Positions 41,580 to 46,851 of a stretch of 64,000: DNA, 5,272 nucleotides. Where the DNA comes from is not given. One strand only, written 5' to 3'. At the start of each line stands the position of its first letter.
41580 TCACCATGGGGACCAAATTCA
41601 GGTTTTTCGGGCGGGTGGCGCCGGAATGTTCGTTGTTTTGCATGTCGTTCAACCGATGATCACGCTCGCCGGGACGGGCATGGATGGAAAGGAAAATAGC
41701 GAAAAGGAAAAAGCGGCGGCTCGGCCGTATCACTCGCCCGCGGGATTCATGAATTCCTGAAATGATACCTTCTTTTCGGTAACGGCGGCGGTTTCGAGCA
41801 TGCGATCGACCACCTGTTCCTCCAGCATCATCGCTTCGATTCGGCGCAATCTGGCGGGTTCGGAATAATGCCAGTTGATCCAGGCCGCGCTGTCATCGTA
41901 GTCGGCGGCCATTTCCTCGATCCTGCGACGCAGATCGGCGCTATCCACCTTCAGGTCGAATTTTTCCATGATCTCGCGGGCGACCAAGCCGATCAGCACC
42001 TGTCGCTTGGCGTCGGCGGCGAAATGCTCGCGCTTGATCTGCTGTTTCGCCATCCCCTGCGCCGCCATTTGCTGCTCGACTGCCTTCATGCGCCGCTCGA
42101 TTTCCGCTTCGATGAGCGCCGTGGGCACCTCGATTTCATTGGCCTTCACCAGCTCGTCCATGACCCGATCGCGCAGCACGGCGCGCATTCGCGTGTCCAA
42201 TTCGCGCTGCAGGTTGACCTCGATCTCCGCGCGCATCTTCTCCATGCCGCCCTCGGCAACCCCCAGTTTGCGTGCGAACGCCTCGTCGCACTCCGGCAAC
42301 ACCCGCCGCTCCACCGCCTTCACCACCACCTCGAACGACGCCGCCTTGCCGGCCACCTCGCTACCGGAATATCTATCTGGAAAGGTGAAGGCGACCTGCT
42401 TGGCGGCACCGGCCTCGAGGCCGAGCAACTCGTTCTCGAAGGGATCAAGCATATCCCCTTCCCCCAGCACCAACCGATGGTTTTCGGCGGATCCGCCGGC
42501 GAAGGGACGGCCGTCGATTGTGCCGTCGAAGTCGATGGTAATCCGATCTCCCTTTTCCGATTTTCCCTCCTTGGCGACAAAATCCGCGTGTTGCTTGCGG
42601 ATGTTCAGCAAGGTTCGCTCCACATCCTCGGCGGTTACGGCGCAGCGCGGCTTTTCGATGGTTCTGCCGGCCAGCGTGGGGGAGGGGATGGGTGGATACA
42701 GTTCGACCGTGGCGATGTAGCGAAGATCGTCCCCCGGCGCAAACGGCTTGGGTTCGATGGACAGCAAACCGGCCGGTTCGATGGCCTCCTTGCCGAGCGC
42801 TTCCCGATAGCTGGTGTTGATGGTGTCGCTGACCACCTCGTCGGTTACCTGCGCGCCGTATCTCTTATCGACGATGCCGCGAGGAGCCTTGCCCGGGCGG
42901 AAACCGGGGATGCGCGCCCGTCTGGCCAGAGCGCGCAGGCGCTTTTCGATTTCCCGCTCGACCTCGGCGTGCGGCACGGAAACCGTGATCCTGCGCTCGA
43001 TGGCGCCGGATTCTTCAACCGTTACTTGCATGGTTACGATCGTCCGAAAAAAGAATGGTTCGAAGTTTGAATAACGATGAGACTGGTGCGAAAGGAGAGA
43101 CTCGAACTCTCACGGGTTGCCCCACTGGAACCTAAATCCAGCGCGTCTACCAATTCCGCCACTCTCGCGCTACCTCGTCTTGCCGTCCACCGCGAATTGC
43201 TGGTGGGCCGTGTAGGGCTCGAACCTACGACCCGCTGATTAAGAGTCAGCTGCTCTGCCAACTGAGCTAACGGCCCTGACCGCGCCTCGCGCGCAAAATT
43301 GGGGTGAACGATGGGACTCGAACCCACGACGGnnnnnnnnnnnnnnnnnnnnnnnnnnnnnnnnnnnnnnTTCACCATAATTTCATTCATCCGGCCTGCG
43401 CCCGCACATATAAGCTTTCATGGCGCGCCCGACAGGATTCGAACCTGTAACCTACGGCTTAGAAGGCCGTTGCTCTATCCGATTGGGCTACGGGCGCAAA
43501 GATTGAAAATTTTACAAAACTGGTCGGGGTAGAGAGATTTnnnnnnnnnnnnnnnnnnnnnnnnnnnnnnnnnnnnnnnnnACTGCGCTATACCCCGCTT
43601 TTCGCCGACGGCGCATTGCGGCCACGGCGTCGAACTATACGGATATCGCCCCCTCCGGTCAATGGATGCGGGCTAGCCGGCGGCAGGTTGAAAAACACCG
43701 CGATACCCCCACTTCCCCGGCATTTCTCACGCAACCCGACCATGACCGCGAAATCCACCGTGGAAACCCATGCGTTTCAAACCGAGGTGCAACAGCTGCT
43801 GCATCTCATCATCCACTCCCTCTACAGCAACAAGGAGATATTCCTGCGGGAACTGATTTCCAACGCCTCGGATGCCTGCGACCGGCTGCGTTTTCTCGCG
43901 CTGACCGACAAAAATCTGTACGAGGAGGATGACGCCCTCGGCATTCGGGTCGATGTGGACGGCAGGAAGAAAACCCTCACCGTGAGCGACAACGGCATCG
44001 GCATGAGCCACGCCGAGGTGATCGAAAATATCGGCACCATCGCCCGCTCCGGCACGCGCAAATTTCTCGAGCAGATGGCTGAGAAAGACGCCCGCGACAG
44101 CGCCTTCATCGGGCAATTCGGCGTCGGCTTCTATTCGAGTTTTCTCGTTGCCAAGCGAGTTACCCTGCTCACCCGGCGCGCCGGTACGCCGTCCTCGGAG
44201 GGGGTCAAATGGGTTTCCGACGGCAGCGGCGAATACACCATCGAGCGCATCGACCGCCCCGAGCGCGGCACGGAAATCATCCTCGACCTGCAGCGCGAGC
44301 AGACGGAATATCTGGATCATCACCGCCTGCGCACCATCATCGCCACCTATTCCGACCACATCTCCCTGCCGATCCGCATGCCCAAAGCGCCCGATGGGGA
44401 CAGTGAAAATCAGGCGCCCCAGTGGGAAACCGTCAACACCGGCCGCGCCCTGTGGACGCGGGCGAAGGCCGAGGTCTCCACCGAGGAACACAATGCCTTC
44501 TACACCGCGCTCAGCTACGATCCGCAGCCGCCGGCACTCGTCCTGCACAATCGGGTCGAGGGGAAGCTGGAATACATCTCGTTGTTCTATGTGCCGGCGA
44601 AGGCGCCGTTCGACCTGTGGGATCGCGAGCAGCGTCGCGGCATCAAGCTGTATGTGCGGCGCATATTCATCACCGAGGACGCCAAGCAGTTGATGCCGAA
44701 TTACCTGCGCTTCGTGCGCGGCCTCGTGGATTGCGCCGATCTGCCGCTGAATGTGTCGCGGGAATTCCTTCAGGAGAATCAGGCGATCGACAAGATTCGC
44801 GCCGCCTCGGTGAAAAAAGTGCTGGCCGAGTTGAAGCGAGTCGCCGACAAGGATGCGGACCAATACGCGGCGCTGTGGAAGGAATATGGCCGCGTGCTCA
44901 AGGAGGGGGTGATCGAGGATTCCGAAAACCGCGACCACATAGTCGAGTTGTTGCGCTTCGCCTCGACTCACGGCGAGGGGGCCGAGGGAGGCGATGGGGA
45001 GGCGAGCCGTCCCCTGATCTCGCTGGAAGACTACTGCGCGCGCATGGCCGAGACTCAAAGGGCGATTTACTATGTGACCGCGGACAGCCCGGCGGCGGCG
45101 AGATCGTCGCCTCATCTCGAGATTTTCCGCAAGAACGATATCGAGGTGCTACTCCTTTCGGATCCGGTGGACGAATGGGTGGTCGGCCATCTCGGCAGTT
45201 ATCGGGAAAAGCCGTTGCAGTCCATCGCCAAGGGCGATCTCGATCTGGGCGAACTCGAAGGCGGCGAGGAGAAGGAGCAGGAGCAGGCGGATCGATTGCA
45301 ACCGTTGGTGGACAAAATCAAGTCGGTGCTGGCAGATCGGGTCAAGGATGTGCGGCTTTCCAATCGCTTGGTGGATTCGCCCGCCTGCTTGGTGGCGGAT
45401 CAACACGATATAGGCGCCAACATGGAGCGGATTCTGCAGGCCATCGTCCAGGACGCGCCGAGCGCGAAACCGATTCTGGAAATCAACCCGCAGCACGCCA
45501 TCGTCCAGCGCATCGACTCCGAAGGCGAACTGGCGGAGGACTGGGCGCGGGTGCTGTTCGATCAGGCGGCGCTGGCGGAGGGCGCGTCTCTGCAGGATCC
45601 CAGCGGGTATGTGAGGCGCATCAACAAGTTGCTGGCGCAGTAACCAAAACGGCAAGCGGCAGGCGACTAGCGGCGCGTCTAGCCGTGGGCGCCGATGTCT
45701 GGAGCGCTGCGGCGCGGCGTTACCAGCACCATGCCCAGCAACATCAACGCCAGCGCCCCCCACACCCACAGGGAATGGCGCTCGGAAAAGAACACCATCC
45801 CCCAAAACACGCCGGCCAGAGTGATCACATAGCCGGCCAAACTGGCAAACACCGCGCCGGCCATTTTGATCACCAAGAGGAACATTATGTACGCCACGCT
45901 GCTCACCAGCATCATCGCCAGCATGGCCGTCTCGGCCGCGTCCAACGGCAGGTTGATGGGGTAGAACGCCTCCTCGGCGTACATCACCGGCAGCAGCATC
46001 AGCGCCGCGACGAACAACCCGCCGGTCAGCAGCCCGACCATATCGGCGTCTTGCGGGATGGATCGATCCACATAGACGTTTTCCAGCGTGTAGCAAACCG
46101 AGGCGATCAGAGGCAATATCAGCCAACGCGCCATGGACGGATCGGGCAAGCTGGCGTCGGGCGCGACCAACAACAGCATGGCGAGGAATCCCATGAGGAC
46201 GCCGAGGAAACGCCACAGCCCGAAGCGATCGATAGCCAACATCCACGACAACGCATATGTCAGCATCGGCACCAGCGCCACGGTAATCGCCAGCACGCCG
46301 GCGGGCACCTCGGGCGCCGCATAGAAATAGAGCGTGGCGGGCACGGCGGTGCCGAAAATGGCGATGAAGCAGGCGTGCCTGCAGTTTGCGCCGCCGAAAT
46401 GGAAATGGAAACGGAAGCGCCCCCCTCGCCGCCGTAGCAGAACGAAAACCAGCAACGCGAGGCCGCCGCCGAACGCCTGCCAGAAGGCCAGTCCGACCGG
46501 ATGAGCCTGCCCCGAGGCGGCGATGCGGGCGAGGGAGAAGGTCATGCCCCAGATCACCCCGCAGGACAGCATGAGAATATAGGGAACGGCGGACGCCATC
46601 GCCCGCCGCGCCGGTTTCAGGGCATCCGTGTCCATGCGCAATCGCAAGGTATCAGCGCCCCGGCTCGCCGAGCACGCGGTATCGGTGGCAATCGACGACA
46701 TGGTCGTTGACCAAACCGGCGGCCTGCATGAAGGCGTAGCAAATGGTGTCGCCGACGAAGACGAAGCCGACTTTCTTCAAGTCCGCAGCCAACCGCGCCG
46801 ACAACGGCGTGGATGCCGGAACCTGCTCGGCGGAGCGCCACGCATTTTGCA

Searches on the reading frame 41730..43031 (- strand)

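Call 56: search_protein_families(library=pfam, proteins=[window:41730-43031:-], max_evalue=0.00001)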
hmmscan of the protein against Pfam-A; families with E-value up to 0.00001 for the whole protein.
window:41730-43031:- (433 aa): 3 families
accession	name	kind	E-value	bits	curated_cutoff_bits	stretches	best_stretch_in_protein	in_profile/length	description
PF05697.18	Trigger_N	-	1.2e-39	136.3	22.2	1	1-142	1-142/144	Bacterial trigger factor protein (TF)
PF05698.19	Trigger_C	-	8.3e-26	91.4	22.7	1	263-412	2-161/162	Bacterial trigger factor protein (TF) C-terminus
PF00254.34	FKBP_C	-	1.9e-09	38.1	21.1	1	157-236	4-92/94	FKBP-type peptidyl-prolyl cis-trans isomerase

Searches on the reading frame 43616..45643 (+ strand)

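Call 56: search_protein_families(library=pfam, proteins=[window:43616-45643:+], max_evalue=0.00001)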
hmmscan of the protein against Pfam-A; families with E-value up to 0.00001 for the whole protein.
window:43616-45643:+ (675 aa): 2 families
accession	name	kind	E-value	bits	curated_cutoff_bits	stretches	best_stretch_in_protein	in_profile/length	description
PF00183.23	HSP90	-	3.7e-125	419.3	24.4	1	265-674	74-487/518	Hsp90 protein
PF13589.12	HATPase_c_3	-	1.4e-10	41.8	25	1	77-212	7-119/137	Histidine kinase-, DNA gyrase B-, and HSP90-like ATPase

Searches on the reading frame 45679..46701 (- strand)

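Call 56: search_protein_families(library=pfam, proteins=[window:45679-46701:-], max_evalue=0.00001)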
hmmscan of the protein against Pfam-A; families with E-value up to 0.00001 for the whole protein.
window:45679-46701:- (340 aa): 1 family
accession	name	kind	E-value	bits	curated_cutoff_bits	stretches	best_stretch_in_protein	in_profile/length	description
PF00892.27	EamA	-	5e-22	79.1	28.2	2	41-179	4-134/135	EamA-like transporter family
